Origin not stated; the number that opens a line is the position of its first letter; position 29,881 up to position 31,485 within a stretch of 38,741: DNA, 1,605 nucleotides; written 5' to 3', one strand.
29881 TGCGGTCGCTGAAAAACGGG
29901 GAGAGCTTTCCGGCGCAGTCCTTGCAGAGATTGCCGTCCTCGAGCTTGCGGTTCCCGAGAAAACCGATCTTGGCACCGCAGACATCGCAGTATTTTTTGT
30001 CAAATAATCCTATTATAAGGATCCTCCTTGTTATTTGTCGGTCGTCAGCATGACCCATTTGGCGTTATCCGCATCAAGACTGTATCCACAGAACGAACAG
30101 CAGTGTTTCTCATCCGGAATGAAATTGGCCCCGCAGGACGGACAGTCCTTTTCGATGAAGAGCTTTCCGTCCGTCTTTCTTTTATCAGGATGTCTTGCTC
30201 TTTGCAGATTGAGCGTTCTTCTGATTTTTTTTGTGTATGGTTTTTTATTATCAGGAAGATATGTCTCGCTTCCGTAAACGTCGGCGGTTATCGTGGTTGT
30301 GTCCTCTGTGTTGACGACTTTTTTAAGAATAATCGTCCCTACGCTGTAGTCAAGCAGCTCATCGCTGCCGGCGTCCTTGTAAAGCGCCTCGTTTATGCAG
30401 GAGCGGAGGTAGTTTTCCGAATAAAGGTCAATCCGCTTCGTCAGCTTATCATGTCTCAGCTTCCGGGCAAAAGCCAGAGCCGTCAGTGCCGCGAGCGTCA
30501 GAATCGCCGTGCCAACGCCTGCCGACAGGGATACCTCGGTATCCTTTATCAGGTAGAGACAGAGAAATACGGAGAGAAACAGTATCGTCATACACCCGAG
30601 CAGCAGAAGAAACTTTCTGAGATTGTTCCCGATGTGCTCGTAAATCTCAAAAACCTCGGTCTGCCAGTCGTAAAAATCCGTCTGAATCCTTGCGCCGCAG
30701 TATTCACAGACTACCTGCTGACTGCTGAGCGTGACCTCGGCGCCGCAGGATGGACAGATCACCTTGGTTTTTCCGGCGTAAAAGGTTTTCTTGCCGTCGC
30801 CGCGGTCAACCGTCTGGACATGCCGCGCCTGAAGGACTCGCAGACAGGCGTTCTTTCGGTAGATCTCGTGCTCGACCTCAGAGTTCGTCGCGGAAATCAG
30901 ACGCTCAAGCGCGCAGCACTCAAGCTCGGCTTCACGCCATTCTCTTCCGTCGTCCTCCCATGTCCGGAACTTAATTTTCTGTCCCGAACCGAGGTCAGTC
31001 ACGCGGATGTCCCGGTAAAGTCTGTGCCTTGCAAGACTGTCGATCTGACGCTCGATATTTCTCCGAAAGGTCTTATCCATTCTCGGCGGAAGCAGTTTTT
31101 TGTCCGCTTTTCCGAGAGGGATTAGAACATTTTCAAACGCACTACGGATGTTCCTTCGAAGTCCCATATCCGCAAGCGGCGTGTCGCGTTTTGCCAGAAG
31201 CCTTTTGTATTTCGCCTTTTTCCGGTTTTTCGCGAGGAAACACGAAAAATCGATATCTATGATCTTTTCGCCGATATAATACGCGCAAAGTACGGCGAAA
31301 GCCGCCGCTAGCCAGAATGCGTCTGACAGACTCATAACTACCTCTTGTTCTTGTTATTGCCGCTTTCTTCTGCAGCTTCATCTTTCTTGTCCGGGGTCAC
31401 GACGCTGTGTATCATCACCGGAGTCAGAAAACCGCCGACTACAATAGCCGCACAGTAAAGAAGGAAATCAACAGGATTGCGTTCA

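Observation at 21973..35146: Fifteen-gene, ~13 kb operon of SPFH, TPM, zinc-ribbon membrane proteins and lipoproteins: a PspA-less envelope system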

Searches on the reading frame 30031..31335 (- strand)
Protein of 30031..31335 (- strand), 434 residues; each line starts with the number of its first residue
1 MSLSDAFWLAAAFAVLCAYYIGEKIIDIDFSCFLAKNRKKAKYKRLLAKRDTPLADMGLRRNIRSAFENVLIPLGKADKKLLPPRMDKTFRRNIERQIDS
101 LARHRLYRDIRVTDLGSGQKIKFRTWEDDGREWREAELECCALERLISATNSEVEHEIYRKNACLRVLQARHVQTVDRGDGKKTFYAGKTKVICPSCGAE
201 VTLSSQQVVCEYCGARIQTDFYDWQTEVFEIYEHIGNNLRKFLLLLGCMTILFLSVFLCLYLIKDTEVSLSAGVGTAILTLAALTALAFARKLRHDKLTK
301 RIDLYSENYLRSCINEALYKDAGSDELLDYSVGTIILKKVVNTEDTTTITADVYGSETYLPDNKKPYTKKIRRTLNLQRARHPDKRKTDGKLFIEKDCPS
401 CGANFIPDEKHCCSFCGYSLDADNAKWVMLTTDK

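Call 5: search_protein_families(library=pfam, max_evalue=0.01, proteins=[window:30031-31335:-])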
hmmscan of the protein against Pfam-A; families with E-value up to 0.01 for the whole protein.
window:30031-31335:- (434 aa): 9 families
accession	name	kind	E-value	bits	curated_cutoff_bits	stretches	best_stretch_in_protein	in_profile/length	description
PF13248.11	Zn_ribbon_3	-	5.1e-09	35.7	27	1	191-217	2-26/26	zinc-ribbon domain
PF07282.18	Cas12f1-like_TNB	-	9e-05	23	26.3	0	396-423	29-53/60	Cas12f1-like, TNB domain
PF12773.13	DZR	-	0.00014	22.4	27.3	0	193-218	14-35/45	Double zinc ribbon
PF18912.6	DZR_2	-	0.00088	19.5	27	0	189-218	19-47/56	Double zinc ribbon domain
PF01363.27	FYVE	-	0.002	18.7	27.8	0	396-419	9-33/67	FYVE zinc finger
PF05810.19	NinF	-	0.0033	17.8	27.5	1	397-416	1-20/25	NinF protein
PF03884.20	YacG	-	0.0038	17.3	25.5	1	192-232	1-42/52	DNA gyrase inhibitor YacG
PF23545.1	Zn_ribbon_HMPTM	-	0.0055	16.7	27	0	387-403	22-38/45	HMPTM N-terminal zinc ribbon domain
PF08274.17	Zn_Ribbon_YjdM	-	0.0094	16.4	30.8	0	194-214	5-26/30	PhnA Zinc-Ribbon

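Call 16: find_homologous_proteins(query=window:30031-31335:-, max_evalue=0.001)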
Query window:30031-31335:- (434 aa): 596 proteins with E <= 0.001 among 8000 candidates; the best 120 are listed.
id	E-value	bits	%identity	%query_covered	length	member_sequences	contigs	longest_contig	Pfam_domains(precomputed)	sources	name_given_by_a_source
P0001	3.1e-288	974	98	100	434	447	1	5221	PF13248.12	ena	-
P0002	7.8e-271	916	91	100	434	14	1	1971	PF13248.12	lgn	-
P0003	2.3e-265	898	90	100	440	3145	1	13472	PF13248.12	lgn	-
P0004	2.9e-265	898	90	100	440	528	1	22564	PF13248.12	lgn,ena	-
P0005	3.6e-264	894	89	100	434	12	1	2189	PF13248.12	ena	-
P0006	1.0e-209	715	73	100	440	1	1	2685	-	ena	-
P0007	6.3e-185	633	63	99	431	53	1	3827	PF13248.12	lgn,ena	-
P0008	2.5e-184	631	63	99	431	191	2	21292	PF13248.12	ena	-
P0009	1.6e-175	602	62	100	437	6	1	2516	PF12773.14,PF13248.12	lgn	-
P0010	3.5e-175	601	61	99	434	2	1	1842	-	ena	-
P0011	1.1e-173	596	61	100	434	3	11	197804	PF13248.12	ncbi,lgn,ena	-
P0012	1.4e-173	596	62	99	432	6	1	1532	-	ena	-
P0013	1.4e-173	596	60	99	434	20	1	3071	PF13248.12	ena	-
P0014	1.8e-173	596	61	100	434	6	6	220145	PF13248.12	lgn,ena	-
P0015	2.3e-173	595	59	100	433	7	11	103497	PF12773.14,PF13248.12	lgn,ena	-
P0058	9.8e-169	580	59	100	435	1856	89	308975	PF13248.12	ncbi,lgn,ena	-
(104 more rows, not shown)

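Call 17: find_encoding_contigs(protein=P0058, flank=10000, max_places=3)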
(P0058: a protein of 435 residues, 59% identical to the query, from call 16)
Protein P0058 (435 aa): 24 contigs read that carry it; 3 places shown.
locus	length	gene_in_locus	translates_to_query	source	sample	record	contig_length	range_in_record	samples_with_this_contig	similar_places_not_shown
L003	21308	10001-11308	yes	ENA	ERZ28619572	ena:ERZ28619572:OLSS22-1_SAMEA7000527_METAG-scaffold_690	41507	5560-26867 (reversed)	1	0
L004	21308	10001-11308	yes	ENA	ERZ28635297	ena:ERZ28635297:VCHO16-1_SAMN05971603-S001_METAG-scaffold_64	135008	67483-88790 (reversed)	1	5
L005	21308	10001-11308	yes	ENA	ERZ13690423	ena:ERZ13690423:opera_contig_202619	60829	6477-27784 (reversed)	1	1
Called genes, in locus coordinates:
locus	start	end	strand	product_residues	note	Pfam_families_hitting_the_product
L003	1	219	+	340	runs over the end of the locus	PF01636:APH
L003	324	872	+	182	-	PF04014:MazE_antitoxin, PF15714:SpoVT_C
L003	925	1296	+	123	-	PF12670:DUF3792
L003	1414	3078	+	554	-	PF16927:HisKA_7TM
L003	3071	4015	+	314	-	-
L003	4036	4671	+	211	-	PF00072:Response_reg, PF00196:GerE, PF08281:Sigma70_r4_2 (weak)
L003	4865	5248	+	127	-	-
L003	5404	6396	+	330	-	-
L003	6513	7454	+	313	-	-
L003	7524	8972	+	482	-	PF13421:Band_7_1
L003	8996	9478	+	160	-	-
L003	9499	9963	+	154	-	-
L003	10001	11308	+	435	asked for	PF13248:Zn_ribbon_3 (faint)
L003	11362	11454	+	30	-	-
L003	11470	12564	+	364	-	-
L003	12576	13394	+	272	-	PF04536:TPM_phosphatase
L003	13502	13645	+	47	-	PF13165:SCIFF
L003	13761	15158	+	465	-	PF04055:Radical_SAM, PF13353:Fer4_12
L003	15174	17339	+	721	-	PF07549:Sec_GG (faint), PF21760:SecD_1st, PF03176:MMPL, PF22599:SecDF_P1_head, PF02355:SecD_SecF_C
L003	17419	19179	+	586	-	PF01368:DHH, PF02272:DHHA1, PF17768:RecJ_OB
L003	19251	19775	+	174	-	PF00156:Pribosyltran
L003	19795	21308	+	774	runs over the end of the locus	PF13328:HD_4, PF01966:HD, PF04607:RelA_SpoT, PF02824:TGS, PF19296:RelA_AH, PF28438:RelA_RIS, PF01842:ACT (weak), PF13291:ACT_4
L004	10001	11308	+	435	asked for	PF13248:Zn_ribbon_3 (faint)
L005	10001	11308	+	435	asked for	PF13248:Zn_ribbon_3 (faint)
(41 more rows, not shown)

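Call 18: find_encoding_contigs(protein=P0008, flank=10000, max_places=2)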
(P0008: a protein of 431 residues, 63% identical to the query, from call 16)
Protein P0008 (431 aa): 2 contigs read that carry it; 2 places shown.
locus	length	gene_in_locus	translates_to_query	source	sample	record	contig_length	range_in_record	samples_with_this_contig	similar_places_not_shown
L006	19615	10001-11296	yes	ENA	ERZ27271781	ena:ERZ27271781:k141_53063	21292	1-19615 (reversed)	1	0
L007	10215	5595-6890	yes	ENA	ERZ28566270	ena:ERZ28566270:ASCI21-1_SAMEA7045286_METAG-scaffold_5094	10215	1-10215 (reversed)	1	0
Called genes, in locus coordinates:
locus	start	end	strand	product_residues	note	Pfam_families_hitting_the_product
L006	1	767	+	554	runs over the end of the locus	PF16927:HisKA_7TM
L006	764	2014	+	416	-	-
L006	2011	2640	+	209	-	PF00072:Response_reg, PF00196:GerE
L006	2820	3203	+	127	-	-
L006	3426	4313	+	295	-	-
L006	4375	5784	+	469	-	PF13421:Band_7_1, PF01145:Band_7 (weak)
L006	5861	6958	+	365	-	PF12773:DZR (faint), PF14471:DUF4428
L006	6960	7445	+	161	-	-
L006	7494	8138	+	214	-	PF05154:TM2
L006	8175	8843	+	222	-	-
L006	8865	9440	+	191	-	-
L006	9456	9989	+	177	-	-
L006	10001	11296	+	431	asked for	PF13248:Zn_ribbon_3 (faint)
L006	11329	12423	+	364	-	-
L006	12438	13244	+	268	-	PF04536:TPM_phosphatase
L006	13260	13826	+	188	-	PF22043:DUF6935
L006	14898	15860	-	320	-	PF00578:AhpC-TSA, PF08534:Redoxin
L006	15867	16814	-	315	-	PF12838:Fer4_7 (faint), PF13187:Fer4_9 (faint), PF12797:Fer4_2 (faint), PF12837:Fer4_6 (faint), PF14697:Fer4_21 (faint), PF12801:Fer4_5, PF13237:Fer4_10 (weak), PF00037:Fer4 (weak)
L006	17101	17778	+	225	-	PF00072:Response_reg, PF00486:Trans_reg_C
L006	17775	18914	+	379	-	PF00512:HisKA, PF02518:HATPase_c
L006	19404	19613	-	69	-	?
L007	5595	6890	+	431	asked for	PF13248:Zn_ribbon_3 (faint)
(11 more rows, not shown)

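Call 20: find_related_loci(query=A1, collection=genome_contigs, flank=10000)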
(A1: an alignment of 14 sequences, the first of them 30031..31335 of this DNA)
Query A1 (434 aa) in genome_contigs; peptide patterns used: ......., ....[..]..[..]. (x = any residue, [..] = any of these).
116 stretches matched a pattern; 83 encode a relative of the query (tblastn E <= 1e-3); the best 80 are kept; 78 distinct loci.
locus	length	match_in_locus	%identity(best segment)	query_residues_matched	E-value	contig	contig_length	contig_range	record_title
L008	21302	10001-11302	90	1-434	0e+0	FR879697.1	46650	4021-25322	Clostridium sp. CAG:138 genomic scaffold, scf83, whole genome shotgun sequence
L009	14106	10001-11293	63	1-431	0e+0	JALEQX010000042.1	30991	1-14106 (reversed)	MAG: Oscillospiraceae bacterium isolate SUG254 k141_2814179, whole genome shotgun sequence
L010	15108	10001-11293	63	1-431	0e+0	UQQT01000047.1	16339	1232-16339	uncultured Ruminococcaceae bacterium isolate UMGS555 genome assembly, contig: NODE_980_length_16339_cov_5.193810, whole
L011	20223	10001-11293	63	1-431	0e+0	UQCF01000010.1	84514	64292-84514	uncultured Ruminococcus sp. isolate UMGS136 genome assembly, contig: NODE_38_length_84514_cov_63.973490, whole genome sh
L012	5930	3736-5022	60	1-429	0e+0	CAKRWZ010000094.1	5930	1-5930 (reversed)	MAG: uncultured Mediterraneibacter sp. isolate REFINED_METABAT215_TOP10_CONTIGS_1500_ASSEMBLY_K77_MERGED__Hadza_PheChl_F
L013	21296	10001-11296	59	1-432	2e-178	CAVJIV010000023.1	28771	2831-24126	bacterium isolate G02627-L1_cleanbin_000004 genome assembly, contig: Spades_G02627-L1_contig_446, whole genome shotgun s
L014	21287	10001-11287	61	1-429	3e-177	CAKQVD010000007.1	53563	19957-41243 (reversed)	MAG: uncultured Anaerotignum sp. isolate REFINED_METABAT215_TOP10_CONTIGS_1500_ASSEMBLY_K77_MERGED__Hadza_PheChl_Fiber-H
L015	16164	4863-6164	60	1-434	3e-177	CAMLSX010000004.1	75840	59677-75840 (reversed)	MAG: uncultured Clostridia bacterium isolate ERR4303155_bin.13_MetaWRAP_v1.1_MAG genome assembly, contig: NODE_224_lengt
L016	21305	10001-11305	59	1-434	1e-176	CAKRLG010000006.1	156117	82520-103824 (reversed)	MAG: uncultured Ruminococcus sp. isolate REFINED_METABAT215_TOP10_CONTIGS_1500_ASSEMBLY_K77_MERGED__Hadza_MoBio_hadza-E-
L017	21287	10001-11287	59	1-429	1e-175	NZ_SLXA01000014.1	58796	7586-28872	Frisingicoccus caecimuris strain DSM 28559 Ga0310541_114, whole genome shotgun sequence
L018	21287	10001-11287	59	1-429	1e-175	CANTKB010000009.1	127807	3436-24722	MAG TPA_asm: uncultured Blautia sp. isolate SRR15633990_bin.12_metawrap_v1.3_MAG genome assembly, contig: NODE.86_length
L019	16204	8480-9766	59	1-429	1e-175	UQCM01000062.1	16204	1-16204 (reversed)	uncultured Blautia sp. isolate UMGS143 genome assembly, contig: NODE_1821_length_16204_cov_8.476438, whole genome shotgu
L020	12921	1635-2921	59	1-429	3e-175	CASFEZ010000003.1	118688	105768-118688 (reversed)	uncultured Eubacteriales bacterium isolate A47_L1_357357_idba_bin.141 genome assembly, contig: A47_L1_357357_idba_bin.14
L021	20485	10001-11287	58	1-429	2e-175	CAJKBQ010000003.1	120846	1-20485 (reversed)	MAG TPA_asm: uncultured Clostridiales bacterium isolate ERR1430549-bin.24 genome assembly, contig: NODE_90_length_120846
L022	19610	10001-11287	59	1-429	2e-175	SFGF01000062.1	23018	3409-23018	MAG: Lachnospiraceae bacterium isolate W0P45.013 Contig895, whole genome shotgun sequence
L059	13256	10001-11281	55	1-429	8e-161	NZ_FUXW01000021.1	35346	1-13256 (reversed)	Butyricicoccus pullicaecorum DSM 23266, whole genome shotgun sequence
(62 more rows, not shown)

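Call 31: search_protein_families(library=ncbifam, max_evalue=0.01, proteins=[window:30031-31335:-])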
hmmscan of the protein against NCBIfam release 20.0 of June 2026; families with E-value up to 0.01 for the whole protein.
window:30031-31335:- (434 aa): 7 families
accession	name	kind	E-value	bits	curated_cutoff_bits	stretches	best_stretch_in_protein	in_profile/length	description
NF009030.0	PRK12366.1-1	equivalog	0.00051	18.6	1147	0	191-219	678-706/796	replication factor A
NF049953.1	ribbon_DG_selen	exception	0.00067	19.6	130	0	172-216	128-170/172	zinc ribbon-containing (seleno)protein DG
NF003214.0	PRK04179.1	equivalog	0.0008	19.2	71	0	397-419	19-41/62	50S ribosomal protein L37e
NF047723.1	TransFacS4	equivalog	0.0011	19.4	120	0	193-217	3-27/90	transcription factor S4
NF051898.1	MBSP1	equivalog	0.0014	18.2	320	0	357-417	14-71/289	biosurfactant protein 1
NF041374.1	GDCCVxC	domain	0.006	16.8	40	1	397-419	26-48/58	GDCCVxC domain-containing (seleno)protein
NF038384.1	zinc_YnfU_fam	subfamily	0.0078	15.8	36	0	182-214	7-45/52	YnfU family zinc-binding protein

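Call 32: search_protein_families(library=padloc, max_evalue=0.01, proteins=[window:30031-31335:-])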
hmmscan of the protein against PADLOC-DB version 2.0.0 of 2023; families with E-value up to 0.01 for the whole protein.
window:30031-31335:- (434 aa): 3 families
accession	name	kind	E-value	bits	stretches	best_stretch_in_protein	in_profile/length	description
PDLC01692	Cas12f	-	0.00017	18.5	1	153-221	449-519/532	CAS-V-F; effector__SPE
PDLC01691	Cas12f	-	0.0014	16.6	1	21-221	167-319/332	CAS-V-F; effector__SPE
PDLC00322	PtuB1|PtuB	-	0.0046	14.8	0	203-226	40-58/215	Unknown function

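Call 46: predict_structure(alignment_id=A2)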
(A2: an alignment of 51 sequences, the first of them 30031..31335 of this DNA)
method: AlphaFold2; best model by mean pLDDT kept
length: 434 residues; sequences in the alignment: 51
mean_pLDDT: 75.8   pTM: 0.68
mean pLDDT of the five models: 75.8, 75.1, 73.8, 70.2, 63.8
residues with pLDDT >= 90: 81; 70-90: 231; 50-70: 65; < 50: 57
segments of 3 or more residues with pLDDT < 50: 174-187, 219-223, 384-397, 399-407, 414-424
pLDDT, mean of each block of 10 residues (from residue 1): 88 86 65 70 88 85 89 92 77 89 93 74 71 81 93 92 85 50 48 77 64 65 65 72 83 90 84 85 78 83 77 78 77 87 83 90 90 85 44 39 48 49 61 46
secondary structure, 60 per line:
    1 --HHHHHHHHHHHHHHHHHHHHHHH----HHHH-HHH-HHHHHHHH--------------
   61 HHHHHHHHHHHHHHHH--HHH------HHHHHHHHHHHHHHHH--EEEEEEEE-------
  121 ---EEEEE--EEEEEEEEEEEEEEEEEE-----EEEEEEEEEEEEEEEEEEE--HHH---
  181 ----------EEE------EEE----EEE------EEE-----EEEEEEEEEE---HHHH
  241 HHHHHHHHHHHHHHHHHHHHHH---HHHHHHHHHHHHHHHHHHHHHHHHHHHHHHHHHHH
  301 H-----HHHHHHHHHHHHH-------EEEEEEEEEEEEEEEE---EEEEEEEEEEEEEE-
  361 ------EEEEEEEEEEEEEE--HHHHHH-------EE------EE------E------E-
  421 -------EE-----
elements in order: H3-25 H30-33 H39-46 H61-76 H88-103 E106-113 E124-128 E131-148 E154-172 E191-193 E200-202 E207-209 E216-218 E224-233 H237-262 H266-301 H307-319 E327-342 E346-359 E367-380 H383-388

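Call 48: fold_search(model_id=the predicted structure, library=pdb)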
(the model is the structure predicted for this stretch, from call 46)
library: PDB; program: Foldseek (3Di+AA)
matches with E <= 10: 964; with E <= 0.001: 1
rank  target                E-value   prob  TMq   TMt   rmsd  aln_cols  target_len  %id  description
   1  5u9o_G                8.7e-04  1.00  0.21  0.58   3.7       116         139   13  Cocrystal structure of the intermembrane space region of the plastid division proteins PARC6 and PDV1 (released 2017-12-20)
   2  5u9o_D                1.0e-03  1.00  0.21  0.55   6.1       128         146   14  Cocrystal structure of the intermembrane space region of the plastid division proteins PARC6 and PDV1 (released 2017-12-20)
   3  5u9o_F                1.4e-03  1.00  0.21  0.57   5.9       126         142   14  Cocrystal structure of the intermembrane space region of the plastid division proteins PARC6 and PDV1 (released 2017-12-20)
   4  5u9o_H                1.5e-03  1.00  0.21  0.57   6.7       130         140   14  Cocrystal structure of the intermembrane space region of the plastid division proteins PARC6 and PDV1 (released 2017-12-20)
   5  9j9b_C                2.2e-03  0.99  0.21  0.32  19.1       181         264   13  Substrate-engaged TIM23 complex from yeast (released 2025-09-10)
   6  8e1m_C                2.3e-03  0.98  0.21  0.31  18.9       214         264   13  Cryo-EM structure of the endogenous core TIM23 complex from S. cerevisiae (released 2023-06-21)
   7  5u9o_E                2.4e-03  1.00  0.21  0.55   6.8       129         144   14  Cocrystal structure of the intermembrane space region of the plastid division proteins PARC6 and PDV1 (released 2017-12-20)
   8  5u9o_B                3.4e-03  1.00  0.22  0.56   7.4       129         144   12  Cocrystal structure of the intermembrane space region of the plastid division proteins PARC6 and PDV1 (released 2017-12-20)
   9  5d9r                  3.6e-03  1.00  0.20  0.56   8.7       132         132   17  Crystal structure of a conserved domain in the intermembrane space region of the plastid division protein ARC6 (released 2015-11-11)
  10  6jzn_A                4.6e-03  1.00  0.21  0.59   5.9       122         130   15  Structure of the intermembrane space region of PARC6-PDV1 (released 2020-05-06)
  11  3qk9_B                5.4e-03  0.98  0.21  0.44  14.2       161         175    9  Yeast Tim44 C-terminal domain complexed with Cymal-3 (released 2011-03-09)
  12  6jzn_C                6.5e-03  1.00  0.21  0.59   7.3       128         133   14  Structure of the intermembrane space region of PARC6-PDV1 (released 2020-05-06)
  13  5had                  7.2e-03  1.00  0.20  0.56   8.0       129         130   15  Crystal structure of intermembrane space region of chloroplast protein ARC6 (released 2017-01-18)
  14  5u9l_A                9.6e-03  1.00  0.21  0.54   3.3       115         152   13  Crystal structure of the intermembrane space region of the plastid division protein PARC6 (released 2017-12-20)
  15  9hcd_d                1.0e-02  0.98  0.21  0.41  11.8       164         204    8  Mouse mitoribosome large subunit assembly intermediate (with uL16m) bound to MRM3-dimer, DDX28 and the MALSU-L0R8F8-mt (released 2025-06-11)
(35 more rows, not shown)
